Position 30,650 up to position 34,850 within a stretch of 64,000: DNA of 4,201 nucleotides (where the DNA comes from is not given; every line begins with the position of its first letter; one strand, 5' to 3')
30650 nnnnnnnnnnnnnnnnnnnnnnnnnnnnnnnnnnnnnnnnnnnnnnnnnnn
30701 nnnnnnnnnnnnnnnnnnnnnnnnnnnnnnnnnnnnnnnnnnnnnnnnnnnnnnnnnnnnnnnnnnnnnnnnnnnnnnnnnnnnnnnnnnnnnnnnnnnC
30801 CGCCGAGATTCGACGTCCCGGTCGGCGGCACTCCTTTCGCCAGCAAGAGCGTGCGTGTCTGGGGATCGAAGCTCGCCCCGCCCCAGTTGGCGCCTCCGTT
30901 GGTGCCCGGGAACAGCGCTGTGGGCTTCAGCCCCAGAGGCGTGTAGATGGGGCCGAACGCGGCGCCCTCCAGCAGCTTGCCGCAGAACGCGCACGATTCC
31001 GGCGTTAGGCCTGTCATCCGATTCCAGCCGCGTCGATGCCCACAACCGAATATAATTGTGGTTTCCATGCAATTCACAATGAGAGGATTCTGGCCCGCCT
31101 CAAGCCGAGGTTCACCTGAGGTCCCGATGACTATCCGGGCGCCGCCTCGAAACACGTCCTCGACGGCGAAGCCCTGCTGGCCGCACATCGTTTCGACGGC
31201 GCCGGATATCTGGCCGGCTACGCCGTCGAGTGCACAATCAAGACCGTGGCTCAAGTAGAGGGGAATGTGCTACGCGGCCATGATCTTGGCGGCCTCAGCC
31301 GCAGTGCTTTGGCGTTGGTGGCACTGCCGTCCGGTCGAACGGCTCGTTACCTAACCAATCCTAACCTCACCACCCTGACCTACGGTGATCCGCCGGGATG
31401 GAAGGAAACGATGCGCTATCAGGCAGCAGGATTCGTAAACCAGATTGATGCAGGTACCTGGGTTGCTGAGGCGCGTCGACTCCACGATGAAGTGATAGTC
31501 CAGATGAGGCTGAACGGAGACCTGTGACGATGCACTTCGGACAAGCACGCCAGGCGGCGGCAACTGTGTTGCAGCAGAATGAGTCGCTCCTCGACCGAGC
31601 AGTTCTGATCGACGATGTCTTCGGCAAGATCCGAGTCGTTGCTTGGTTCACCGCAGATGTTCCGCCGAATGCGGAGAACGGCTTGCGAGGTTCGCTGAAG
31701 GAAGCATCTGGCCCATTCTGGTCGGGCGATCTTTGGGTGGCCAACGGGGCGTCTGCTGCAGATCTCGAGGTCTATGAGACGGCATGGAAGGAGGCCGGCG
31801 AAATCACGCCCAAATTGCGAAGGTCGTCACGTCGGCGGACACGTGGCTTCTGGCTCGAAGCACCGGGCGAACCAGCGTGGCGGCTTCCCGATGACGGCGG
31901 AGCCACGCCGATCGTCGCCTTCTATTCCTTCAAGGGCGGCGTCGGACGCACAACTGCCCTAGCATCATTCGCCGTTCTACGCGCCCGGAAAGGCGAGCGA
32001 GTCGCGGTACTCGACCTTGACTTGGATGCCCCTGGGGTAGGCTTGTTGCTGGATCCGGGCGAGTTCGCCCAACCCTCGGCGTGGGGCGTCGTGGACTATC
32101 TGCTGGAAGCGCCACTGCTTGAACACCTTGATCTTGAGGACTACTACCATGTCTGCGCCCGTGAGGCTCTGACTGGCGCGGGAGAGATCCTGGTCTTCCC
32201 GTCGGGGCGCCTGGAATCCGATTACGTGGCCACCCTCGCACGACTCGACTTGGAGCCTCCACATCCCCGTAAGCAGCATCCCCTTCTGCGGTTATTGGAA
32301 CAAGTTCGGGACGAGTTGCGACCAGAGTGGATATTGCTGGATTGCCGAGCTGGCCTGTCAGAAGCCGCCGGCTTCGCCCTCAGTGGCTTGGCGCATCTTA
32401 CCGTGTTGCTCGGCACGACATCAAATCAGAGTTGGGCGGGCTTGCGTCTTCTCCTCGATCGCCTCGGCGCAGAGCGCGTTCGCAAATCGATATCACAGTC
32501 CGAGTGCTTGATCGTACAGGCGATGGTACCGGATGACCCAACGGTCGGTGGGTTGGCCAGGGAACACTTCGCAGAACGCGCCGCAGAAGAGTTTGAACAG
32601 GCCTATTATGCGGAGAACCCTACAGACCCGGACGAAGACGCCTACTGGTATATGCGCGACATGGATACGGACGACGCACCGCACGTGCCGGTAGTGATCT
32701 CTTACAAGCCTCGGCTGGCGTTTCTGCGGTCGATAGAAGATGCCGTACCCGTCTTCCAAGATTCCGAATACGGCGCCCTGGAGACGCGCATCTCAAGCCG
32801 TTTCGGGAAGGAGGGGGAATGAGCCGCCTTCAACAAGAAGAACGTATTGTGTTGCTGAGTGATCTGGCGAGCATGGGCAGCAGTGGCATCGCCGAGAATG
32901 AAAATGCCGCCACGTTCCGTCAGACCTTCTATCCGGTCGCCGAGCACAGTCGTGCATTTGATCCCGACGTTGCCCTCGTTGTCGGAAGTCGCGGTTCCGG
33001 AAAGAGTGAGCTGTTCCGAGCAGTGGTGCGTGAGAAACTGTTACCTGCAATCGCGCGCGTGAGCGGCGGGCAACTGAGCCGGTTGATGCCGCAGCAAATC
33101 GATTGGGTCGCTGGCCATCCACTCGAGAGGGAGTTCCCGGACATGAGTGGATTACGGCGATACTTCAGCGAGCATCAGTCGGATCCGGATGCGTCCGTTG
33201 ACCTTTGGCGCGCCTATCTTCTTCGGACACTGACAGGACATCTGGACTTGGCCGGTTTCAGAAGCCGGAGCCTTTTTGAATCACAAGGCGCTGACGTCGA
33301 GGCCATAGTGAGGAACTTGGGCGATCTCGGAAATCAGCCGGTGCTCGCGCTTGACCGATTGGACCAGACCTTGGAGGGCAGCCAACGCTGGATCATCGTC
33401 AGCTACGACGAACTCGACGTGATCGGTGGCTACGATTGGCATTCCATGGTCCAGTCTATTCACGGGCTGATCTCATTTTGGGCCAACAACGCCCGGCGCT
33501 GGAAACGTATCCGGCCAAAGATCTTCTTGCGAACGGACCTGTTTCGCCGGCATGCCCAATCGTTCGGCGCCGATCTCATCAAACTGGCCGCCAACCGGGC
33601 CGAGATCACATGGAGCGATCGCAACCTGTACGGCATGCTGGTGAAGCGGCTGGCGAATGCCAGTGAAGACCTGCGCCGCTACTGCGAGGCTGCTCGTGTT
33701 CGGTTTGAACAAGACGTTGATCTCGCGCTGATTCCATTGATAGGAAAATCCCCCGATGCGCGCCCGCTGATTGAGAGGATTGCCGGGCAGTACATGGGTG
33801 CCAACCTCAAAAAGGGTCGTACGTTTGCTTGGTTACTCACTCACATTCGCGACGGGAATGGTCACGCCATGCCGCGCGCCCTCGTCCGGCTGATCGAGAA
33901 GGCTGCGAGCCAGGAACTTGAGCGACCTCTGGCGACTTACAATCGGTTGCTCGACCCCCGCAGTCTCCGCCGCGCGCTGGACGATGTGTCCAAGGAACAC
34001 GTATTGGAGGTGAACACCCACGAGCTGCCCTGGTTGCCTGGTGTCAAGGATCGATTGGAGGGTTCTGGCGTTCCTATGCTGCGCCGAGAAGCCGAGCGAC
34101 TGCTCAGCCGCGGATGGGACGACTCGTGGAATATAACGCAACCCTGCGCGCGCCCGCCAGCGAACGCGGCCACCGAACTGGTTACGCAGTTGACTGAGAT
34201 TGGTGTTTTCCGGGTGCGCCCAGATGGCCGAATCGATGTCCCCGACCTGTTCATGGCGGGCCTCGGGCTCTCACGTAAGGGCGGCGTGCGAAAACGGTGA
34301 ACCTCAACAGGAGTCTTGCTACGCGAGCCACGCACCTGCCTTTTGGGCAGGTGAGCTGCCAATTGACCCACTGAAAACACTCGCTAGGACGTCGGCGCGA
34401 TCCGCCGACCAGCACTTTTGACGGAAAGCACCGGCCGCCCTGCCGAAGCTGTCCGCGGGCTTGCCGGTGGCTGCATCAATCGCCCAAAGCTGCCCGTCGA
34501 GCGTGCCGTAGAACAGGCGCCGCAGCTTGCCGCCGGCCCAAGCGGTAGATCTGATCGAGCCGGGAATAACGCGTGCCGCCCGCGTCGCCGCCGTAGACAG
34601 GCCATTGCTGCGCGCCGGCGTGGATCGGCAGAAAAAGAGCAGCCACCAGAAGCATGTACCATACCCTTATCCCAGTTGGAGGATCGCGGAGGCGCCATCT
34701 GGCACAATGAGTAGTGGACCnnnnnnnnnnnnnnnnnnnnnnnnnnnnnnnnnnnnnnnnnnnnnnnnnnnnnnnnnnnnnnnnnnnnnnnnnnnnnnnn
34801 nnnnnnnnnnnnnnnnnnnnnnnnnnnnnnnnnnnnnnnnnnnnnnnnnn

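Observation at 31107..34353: Translationally coupled three-gene cassette (HEPN-like / KGGVGR ParA-class ATPase / P-loop NTPase): candidate undescribed NTPase-driven conflict system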

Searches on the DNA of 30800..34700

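Call 84: search_rna_families(source=window, start=30800, end=34700, threshold=evalue, max_evalue=1)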
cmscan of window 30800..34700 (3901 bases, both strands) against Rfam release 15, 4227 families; matches with E-value up to 1: 0.
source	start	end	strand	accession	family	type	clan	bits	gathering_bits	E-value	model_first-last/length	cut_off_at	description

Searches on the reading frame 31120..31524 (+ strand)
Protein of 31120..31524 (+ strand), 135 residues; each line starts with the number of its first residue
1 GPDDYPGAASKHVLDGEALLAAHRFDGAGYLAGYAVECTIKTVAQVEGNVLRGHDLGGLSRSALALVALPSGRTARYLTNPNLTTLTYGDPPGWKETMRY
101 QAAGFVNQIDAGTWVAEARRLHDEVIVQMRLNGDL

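Call 4: search_protein_families(library=pfam, proteins=[window:31120-31524:+], max_evalue=0.1)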
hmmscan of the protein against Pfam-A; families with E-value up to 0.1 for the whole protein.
window:31120-31524:+ (135 aa): 1 family
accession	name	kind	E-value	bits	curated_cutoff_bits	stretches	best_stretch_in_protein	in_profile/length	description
PF05168.19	HEPN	-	0.022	15.4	22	1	15-65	14-64/117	HEPN domain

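Call 5: search_protein_families(library=ncbifam, proteins=[window:31120-31524:+], max_evalue=0.1)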
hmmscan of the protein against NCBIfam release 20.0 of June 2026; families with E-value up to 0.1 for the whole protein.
window:31120-31524:+ (135 aa): 0 families

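Call 6: search_protein_families(library=padloc, proteins=[window:31120-31524:+], max_evalue=0.1)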
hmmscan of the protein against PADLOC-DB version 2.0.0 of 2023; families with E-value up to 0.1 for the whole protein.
window:31120-31524:+ (135 aa): 2 families
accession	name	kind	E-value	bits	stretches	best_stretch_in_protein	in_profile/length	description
PDLC04558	PDC-M28A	-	2.2e-10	39.1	1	3-123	3-127/138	-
PDLC04557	PDC-M28A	-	0.0041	15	1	8-55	45-92/181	-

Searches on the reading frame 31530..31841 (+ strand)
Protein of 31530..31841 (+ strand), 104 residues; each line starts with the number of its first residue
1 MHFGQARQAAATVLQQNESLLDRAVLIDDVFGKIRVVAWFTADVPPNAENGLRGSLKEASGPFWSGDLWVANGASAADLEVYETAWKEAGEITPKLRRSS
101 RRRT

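Call 60: search_solved_structures(query=A7, max_evalue=10, show_alignments=1)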
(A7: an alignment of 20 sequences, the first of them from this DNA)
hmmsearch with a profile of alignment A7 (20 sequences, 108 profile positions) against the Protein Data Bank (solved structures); distinct sequences matched with E-value up to 10: 3.
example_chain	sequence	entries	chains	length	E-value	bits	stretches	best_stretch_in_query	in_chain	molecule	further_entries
5ykh_A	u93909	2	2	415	0.31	14.6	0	11-34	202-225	Pumilio homolog 1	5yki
8g0p_A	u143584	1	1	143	0.96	13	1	47-86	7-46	Kinetochore protein NDC80 homolog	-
5cwn_A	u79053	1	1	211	8.2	10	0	78-102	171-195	Designed helical repeat protein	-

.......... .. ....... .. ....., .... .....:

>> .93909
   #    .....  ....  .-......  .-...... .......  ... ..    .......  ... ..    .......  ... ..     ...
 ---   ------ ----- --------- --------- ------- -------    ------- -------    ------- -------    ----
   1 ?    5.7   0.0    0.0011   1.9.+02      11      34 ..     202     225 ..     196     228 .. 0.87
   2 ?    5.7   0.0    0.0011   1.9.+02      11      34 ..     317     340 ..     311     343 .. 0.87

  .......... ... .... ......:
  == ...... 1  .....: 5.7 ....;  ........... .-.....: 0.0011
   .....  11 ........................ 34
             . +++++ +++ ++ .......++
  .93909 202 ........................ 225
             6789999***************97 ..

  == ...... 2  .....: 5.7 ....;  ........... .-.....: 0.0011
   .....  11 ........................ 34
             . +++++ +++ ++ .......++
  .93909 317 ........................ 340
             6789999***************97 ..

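Call 61: search_protein_families(library=pfam, alignment_id=A7, max_evalue=1)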
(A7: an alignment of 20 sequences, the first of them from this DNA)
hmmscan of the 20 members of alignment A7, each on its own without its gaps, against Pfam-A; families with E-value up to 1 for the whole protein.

A. member 1, seq(104 aa): 0 families

B. families by the number of members that match (of 20 scanned): 5 families
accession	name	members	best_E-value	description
PF08463.15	EcoEI_R_C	1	0.043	EcoEI R protein C-terminal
PF01336.31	tRNA_anti-codon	1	0.081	OB-fold nucleic acid binding domain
PF22737.1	NNH6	1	0.11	NACHT N-terminal Helical domain 6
PF20439.3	SpoIVA_C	1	0.12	Sporulation stage IV protein A, C-terminal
PF24173.1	TPR_TTI1_N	1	0.16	TTI1 N-terminal TPR domain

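Call 73: search_protein_representatives(protein=window:31530-31841:+)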
Query: 104 residues. Proteins with E-value up to 0.001 (for the whole library): 51; up to 1e-10: 19; up to 1e-30: 3. The best 51 are listed.
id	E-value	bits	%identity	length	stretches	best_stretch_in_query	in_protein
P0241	2.9e-40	152.6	73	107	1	2-103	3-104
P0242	1.4e-34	134.3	61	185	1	2-104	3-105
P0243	1.8e-31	124.4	60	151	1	1-103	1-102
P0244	1.5e-20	89.3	55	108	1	1-78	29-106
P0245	2.4e-16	75.8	40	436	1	2-103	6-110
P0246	5.7e-16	74.6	45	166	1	20-103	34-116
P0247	3.6e-15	72.0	44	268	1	1-103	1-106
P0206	4.1e-15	71.8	44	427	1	1-103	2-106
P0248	5.7e-15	71.4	46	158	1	2-103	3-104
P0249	5.9e-15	71.3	42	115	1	14-103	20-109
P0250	6.4e-14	68.0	41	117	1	2-103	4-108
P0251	7.3e-14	67.8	47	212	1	2-97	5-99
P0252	9.2e-14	67.5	43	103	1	1-89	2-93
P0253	4.7e-13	65.2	48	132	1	22-103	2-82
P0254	1.8e-12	63.4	40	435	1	1-102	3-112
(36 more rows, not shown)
